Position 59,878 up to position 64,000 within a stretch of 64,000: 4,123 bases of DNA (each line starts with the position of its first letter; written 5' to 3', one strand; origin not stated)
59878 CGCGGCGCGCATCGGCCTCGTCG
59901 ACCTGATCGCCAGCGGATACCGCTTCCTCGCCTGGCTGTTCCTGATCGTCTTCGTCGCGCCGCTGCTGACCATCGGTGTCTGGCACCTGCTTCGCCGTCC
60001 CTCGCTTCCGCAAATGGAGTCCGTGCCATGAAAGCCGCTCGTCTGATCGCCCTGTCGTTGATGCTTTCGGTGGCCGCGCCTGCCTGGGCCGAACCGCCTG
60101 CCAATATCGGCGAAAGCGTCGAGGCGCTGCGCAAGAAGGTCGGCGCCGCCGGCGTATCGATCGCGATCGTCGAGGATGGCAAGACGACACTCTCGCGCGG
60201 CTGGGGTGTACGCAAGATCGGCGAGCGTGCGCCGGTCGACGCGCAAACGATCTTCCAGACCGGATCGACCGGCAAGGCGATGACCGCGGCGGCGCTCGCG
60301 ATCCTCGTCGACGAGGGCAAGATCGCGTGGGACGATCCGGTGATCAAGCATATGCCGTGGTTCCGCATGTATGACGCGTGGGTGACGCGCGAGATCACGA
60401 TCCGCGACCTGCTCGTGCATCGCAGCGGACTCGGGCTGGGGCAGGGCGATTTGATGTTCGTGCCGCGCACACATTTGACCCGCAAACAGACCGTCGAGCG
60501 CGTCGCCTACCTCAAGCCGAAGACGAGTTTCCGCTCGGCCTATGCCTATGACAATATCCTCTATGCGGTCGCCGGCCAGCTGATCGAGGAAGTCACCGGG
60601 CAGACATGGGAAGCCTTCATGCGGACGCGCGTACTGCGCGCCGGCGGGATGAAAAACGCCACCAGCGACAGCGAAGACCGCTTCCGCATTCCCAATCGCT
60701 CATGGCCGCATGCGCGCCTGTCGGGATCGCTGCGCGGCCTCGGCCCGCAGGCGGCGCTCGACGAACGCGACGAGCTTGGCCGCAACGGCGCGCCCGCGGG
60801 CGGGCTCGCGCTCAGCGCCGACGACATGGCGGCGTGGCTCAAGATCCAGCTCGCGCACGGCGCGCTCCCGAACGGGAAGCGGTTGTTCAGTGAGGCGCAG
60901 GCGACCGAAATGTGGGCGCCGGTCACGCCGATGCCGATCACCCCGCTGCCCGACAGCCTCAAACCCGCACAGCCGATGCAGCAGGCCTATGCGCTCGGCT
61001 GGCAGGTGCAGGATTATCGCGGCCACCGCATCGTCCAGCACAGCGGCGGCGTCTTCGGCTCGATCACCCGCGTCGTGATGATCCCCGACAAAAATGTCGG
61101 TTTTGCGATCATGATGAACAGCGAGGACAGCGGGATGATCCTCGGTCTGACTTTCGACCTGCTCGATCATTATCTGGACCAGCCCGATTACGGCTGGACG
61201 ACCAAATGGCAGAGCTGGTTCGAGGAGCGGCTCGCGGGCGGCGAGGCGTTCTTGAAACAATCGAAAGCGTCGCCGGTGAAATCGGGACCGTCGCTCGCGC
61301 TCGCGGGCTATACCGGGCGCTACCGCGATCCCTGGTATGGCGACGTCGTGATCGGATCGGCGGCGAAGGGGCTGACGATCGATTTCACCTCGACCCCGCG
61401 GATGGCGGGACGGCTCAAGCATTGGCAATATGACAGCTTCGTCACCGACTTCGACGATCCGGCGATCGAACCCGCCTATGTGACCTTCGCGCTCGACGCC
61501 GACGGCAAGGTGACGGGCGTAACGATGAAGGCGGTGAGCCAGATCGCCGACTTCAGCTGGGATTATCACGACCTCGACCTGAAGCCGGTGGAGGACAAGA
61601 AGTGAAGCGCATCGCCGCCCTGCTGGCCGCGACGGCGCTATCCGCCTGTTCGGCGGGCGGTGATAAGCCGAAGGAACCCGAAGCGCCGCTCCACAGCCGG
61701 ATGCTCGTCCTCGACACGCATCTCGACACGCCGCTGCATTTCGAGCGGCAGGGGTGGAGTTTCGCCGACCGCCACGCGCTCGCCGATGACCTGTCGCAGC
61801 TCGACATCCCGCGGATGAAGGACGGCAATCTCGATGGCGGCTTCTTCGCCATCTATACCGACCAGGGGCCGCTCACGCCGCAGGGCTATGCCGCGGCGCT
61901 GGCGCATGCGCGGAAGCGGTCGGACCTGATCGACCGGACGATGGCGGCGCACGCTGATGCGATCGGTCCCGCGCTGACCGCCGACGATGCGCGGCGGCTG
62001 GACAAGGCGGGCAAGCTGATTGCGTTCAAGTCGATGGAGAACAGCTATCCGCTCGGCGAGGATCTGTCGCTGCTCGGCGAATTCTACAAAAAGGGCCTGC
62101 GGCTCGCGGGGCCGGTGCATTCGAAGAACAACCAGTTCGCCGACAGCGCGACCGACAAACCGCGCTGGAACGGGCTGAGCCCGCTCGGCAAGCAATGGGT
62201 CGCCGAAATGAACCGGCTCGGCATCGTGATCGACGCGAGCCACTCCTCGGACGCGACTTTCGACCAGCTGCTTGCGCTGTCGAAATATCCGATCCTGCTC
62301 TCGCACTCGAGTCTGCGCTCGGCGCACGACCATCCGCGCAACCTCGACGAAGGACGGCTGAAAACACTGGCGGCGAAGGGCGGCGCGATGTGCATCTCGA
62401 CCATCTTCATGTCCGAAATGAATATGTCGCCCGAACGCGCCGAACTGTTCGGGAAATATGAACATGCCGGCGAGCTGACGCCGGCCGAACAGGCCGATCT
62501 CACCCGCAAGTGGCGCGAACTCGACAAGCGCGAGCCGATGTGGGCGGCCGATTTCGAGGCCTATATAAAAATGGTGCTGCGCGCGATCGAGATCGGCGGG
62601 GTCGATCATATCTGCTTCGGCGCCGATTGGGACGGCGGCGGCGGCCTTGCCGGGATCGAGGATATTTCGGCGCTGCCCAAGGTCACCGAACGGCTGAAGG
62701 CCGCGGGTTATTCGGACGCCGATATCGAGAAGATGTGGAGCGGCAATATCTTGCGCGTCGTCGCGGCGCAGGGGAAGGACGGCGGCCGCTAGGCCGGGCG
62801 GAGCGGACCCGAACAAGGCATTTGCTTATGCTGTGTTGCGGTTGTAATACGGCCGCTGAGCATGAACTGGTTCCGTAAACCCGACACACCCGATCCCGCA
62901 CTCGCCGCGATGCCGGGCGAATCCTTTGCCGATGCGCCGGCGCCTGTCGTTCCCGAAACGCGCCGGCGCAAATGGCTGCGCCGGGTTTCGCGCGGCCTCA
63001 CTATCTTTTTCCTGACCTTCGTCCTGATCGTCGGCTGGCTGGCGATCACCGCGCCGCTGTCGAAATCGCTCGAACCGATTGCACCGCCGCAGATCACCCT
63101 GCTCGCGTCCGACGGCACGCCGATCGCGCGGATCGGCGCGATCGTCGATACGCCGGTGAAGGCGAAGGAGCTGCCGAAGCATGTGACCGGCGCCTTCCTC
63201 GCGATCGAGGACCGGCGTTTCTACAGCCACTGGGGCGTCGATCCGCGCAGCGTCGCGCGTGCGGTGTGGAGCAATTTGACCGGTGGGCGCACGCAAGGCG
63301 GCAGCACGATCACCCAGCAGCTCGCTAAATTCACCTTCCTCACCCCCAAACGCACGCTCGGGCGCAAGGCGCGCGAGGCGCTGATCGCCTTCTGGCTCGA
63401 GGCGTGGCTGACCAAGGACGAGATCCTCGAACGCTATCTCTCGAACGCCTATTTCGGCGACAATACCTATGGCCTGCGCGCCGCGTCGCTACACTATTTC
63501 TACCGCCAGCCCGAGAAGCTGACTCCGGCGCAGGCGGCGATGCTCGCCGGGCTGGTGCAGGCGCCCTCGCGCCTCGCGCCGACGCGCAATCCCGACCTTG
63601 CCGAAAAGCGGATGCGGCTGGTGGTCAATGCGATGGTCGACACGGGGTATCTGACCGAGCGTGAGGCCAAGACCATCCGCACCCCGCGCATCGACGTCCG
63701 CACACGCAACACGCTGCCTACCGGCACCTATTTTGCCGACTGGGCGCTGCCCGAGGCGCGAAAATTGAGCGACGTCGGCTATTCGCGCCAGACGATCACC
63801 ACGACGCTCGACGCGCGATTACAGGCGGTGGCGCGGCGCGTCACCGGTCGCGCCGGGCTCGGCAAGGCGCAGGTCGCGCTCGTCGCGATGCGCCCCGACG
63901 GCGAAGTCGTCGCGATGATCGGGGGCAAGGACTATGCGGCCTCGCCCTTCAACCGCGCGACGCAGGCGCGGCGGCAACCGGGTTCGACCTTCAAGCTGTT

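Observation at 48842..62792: TonB-dependent-receptor-centred locus apparently dedicated to D-amino-acid-containing (peptidoglycan-type) peptides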

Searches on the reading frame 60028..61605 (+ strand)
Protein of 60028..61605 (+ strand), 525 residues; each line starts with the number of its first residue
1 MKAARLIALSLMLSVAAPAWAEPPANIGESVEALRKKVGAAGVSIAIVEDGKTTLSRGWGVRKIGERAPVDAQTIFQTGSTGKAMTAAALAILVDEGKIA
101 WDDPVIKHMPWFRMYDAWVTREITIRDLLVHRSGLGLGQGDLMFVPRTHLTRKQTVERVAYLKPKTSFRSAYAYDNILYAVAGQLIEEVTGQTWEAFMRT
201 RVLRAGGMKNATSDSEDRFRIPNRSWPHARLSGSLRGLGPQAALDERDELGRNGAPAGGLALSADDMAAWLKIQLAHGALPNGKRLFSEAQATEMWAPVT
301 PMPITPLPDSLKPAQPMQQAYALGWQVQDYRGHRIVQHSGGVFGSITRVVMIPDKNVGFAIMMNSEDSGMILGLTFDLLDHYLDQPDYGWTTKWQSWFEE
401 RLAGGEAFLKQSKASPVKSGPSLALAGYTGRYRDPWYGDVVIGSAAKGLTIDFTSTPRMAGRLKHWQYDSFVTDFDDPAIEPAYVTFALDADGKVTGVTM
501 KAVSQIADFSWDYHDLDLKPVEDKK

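Call 4: search_protein_families(library=pfam, proteins=[window:60028-61605:+], max_evalue=0.001)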
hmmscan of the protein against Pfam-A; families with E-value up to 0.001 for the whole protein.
window:60028-61605:+ (525 aa): 2 families
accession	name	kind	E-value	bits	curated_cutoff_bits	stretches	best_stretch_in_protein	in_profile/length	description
PF00144.29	Beta-lactamase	-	1.1e-63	215.9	27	1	32-368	6-313/329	Beta-lactamase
PF11954.13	DUF3471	-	2e-26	92.8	29.3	1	416-519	3-102/103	Domain of unknown function (DUF3471)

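Call 5: search_protein_families(library=ncbifam, proteins=[window:60028-61605:+], max_evalue=0.001)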
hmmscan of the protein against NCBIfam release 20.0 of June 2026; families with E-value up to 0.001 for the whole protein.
window:60028-61605:+ (525 aa): 44 families (the best 25 are shown)
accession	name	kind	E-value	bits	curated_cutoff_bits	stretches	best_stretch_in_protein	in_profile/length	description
NF007943.0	PRK10662.1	equivalog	7.4e-23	80.8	266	1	5-369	12-360/380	D-alanyl-D-alanine-carboxypeptidase/endopeptidase AmpH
NF033085.1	bla_class_C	equivalog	7.3e-17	61.2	415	1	27-210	8-182/356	class C beta-lactamase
NF041663.1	ampC_Sliq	exception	9.7e-14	51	860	1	10-210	10-201/378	cephalosporin-hydrolyzing class C beta-lactamase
NF000423.2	blaSRT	exception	1.1e-12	47.8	860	1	4-210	9-201/378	SRT/SST family class C beta-lactamase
NF050810.1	blaCHC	exception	1.8e-12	46.8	780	1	10-211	13-205/387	CHC family extended-spectrum class C beta-lactamase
NF009622.0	PRK13128.1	equivalog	2e-12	46.4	443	1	29-215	11-194/518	D-aminopeptidase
NF041665.1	blaPSZ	exception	6.9e-12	45.1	850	1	8-209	12-204/379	PSZ family class C beta-lactamase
NF052559.1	MthAcHydAcmB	equivalog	1.3e-11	43.9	550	1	36-308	20-303/391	methyl acetate hydrolase AcmB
NF012172.1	FOX-MOX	exception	1e-10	41.2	700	1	10-210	14-207/382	FOX/MOX family class C beta-lactamase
NF033700.1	blaCMA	exception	3.5e-10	39.4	887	1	5-210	4-199/375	CMA family class C beta-lactamase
NF012173.1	CMY2-MIR-ACT-EC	exception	3.7e-10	39.2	680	1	15-205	19-201/380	CMY2/MIR/ACT/EC family class C beta-lactamase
NF033406.1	blaMCA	exception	1.5e-09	37.3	750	1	29-166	42-170/390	MCA family class C beta-lactamase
NF033698.1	blaCSA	exception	1.5e-09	37.3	884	1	5-210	4-199/375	CSA family class C beta-lactamase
NF033467.0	blaAQU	exception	2.6e-09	36.6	815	1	8-114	11-119/380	AQU family class C beta-lactamase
NF000239.3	MOX_CMY1_fam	exception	3.6e-09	36.3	770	1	28-209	37-209/383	CMY-1/MOX family class C beta-lactamase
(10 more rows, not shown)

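Call 37: search_solved_structures(query=window:60028-61602:+, max_evalue=1e-10)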
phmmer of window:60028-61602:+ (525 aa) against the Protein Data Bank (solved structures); distinct sequences matched with E-value up to 1e-10: 17.
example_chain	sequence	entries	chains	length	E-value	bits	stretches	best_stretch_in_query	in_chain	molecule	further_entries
7spn_A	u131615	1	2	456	3.4e-27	98.1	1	30-371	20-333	IS11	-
4gdn_A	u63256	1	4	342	1.9e-19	72.6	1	35-365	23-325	Protein flp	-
2qmi_A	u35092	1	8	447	2.7e-19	72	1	40-211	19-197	Pbp related beta-lactamase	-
4e6x_A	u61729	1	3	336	4e-18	68.2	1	57-384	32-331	ClbP peptidase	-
3o3v_A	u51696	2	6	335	4.6e-18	68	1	57-383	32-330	beta-lactamase | ClbP peptidase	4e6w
7mdc_A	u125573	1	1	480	1.1e-17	66.8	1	57-384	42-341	Beta-lactamase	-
7ul6_A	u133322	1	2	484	1.1e-17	66.7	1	57-384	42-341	Beta-lactamase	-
9sn1_A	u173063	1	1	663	1.5e-17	66.3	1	31-212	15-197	Beta-lactamase family protein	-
7mde_A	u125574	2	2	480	2.8e-17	65.4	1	57-384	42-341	Beta-lactamase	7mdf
4y7p_A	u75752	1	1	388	8.6e-14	53.9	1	37-273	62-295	Alkaline D-peptidase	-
5zh8_A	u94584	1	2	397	6.9e-13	50.9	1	43-201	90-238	Protein FmtA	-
4ivi_A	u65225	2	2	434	8.6e-12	47.3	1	42-335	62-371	Carboxylesterase | Carboxylesterases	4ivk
9s7k_A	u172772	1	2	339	2.2e-11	45.9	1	37-210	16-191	D-alanyl-D-alanine carboxypeptidase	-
7v21_A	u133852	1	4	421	4.4e-11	45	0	31-198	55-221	Serine beta-lactamase-like protein LACTB, mitochondrial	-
7ulw_A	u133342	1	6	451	4.7e-11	44.8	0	32-164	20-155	Serine beta-lactamase-like protein LACTB, mitochondrial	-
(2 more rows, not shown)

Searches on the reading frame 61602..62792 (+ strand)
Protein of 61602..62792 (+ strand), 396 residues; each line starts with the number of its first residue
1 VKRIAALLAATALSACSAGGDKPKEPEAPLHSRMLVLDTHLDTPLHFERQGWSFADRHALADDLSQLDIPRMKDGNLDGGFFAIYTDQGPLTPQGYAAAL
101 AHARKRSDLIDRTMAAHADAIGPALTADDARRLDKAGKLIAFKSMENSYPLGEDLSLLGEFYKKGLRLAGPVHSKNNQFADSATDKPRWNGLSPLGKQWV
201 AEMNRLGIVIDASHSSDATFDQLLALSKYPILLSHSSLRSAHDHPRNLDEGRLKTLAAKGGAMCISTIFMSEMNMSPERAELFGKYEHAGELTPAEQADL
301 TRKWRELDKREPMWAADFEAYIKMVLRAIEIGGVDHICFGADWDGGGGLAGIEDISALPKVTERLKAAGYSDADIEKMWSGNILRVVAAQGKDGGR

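Call 4: search_protein_families(library=pfam, proteins=[window:61602-62792:+], max_evalue=0.001)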
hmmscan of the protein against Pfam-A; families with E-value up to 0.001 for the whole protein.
window:61602-62792:+ (396 aa): 1 family
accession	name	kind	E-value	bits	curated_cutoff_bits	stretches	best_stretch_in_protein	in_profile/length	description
PF01244.27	Peptidase_M19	-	9.9e-87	291.5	26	1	30-387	2-317/319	Membrane dipeptidase (Peptidase family M19)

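Call 5: search_protein_families(library=ncbifam, proteins=[window:61602-62792:+], max_evalue=0.001)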
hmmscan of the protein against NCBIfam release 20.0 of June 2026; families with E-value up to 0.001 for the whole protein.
window:61602-62792:+ (396 aa): 0 families

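Call 39: search_solved_structures(query=window:61602-62789:+, max_evalue=1e-10)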
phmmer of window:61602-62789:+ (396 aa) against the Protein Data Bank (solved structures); distinct sequences matched with E-value up to 1e-10: 16.
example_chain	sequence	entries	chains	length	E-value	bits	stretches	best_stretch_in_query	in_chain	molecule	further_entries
2rag_A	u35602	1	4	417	7.9e-128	430.2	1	12-389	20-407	Dipeptidase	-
3b40_A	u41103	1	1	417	1.1e-42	149.9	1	27-264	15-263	Probable dipeptidase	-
3id7_A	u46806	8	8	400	1.4e-37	133.1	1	34-389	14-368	Dipeptidase | renal dipeptidase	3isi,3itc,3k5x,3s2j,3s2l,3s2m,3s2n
5lx0_A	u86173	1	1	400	7.6e-31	110.9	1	30-273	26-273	Dipeptidase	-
5lwz_A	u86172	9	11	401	7.7e-31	110.9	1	30-273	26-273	Dipeptidase | Dipeptidase gliJ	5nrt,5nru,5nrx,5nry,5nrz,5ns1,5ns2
5lx7_A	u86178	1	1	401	2.7e-30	109.1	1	34-273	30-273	Dipeptidase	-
5lx4_A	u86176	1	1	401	3.5e-30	108.7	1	49-273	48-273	Dipeptidase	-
5lx1_A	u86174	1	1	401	9.7e-30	107.3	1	30-273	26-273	Dipeptidase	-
9h0b_B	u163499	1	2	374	2.3e-26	96.2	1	65-267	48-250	Dipeptidase 1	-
3fdg_A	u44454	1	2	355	4e-25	92.1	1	126-265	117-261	Dipeptidase AC. Metallo peptidase. MEROPS family M19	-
3ly0_A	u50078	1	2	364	4.1e-25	92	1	36-265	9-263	Dipeptidase AC. Metallo peptidase. MEROPS family M19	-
1itq_A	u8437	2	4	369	4.4e-25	91.9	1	65-256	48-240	RENAL DIPEPTIDASE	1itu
6vgo_A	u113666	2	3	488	3e-22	82.6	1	56-270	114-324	Dipeptidase 3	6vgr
2i5g_A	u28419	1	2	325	1.1e-14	57.7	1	114-266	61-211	amidohydrolase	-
3neh_A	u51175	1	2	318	4.6e-14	55.6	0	137-258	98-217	Renal dipeptidase family protein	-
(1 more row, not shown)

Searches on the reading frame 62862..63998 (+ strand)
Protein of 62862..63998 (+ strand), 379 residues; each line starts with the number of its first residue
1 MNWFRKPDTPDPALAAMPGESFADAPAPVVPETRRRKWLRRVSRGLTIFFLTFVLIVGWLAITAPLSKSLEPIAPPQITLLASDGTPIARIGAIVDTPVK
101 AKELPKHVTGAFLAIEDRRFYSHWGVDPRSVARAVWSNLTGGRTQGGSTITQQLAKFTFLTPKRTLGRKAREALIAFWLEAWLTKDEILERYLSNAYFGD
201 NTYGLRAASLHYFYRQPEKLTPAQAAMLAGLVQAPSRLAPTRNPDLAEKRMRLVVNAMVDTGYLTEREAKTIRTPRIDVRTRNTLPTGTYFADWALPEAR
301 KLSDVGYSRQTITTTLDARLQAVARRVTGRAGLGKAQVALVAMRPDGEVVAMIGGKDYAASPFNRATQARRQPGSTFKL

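Call 15: search_protein_families(library=pfam, proteins=[window:62862-63998:+], max_evalue=0.0001)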
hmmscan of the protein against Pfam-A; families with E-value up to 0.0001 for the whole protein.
window:62862-63998:+ (379 aa): 1 family
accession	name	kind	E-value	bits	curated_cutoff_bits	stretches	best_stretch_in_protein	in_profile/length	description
PF00912.28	Transgly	-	3.9e-63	212.5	27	1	85-258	2-177/178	Transglycosylase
